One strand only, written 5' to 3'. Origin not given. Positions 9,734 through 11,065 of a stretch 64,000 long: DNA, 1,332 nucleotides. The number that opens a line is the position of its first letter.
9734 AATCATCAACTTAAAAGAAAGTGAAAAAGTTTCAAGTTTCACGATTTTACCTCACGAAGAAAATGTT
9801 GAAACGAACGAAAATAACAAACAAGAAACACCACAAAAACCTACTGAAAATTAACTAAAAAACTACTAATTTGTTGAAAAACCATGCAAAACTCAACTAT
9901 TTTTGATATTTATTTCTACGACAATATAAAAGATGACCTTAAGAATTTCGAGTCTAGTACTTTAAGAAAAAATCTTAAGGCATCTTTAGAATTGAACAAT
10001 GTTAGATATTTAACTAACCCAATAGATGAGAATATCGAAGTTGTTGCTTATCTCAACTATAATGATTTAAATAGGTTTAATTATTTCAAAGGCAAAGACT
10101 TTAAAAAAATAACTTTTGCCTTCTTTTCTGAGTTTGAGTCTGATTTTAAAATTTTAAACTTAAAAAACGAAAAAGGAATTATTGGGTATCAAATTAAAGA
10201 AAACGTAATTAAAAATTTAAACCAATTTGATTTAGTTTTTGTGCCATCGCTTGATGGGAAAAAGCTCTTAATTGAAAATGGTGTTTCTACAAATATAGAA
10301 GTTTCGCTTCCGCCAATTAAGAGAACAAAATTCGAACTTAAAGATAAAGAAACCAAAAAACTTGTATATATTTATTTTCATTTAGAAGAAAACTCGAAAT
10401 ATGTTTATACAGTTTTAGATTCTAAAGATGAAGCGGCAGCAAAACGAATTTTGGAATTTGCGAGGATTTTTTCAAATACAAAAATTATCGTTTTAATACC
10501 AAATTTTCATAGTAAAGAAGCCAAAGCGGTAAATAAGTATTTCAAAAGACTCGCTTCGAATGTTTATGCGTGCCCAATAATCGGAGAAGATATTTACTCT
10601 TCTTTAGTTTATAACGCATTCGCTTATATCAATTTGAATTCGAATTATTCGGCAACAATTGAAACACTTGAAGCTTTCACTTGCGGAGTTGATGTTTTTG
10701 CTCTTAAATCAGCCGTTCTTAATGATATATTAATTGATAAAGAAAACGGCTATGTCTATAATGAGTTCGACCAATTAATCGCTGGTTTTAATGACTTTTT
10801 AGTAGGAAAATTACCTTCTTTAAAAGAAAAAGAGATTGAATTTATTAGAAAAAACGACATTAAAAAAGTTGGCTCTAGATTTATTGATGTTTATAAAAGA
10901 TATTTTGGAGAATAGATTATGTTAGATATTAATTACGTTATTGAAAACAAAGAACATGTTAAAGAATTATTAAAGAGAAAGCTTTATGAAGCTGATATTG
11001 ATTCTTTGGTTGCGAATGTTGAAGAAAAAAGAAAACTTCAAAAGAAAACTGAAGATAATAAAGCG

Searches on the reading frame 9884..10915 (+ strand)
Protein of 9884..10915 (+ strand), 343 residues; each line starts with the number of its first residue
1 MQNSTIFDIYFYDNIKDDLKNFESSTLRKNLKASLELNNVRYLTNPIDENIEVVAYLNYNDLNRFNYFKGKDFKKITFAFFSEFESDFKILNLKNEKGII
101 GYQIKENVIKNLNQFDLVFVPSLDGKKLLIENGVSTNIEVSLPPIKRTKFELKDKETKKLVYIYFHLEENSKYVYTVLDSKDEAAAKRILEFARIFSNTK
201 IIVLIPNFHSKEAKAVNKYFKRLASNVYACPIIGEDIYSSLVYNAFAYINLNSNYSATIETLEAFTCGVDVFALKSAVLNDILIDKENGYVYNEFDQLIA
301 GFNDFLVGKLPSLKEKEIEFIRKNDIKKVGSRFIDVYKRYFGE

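Call 62: search_protein_families(library=pfam, proteins=[window:9884-10915:+])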
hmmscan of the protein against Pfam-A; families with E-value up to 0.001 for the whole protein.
window:9884-10915:+ (343 aa): 1 family
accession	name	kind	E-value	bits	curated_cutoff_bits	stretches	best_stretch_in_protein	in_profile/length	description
PF00534.26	Glycos_transf_1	-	0.00041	20.4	26.4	0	260-307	108-157/172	Glycosyl transferases group 1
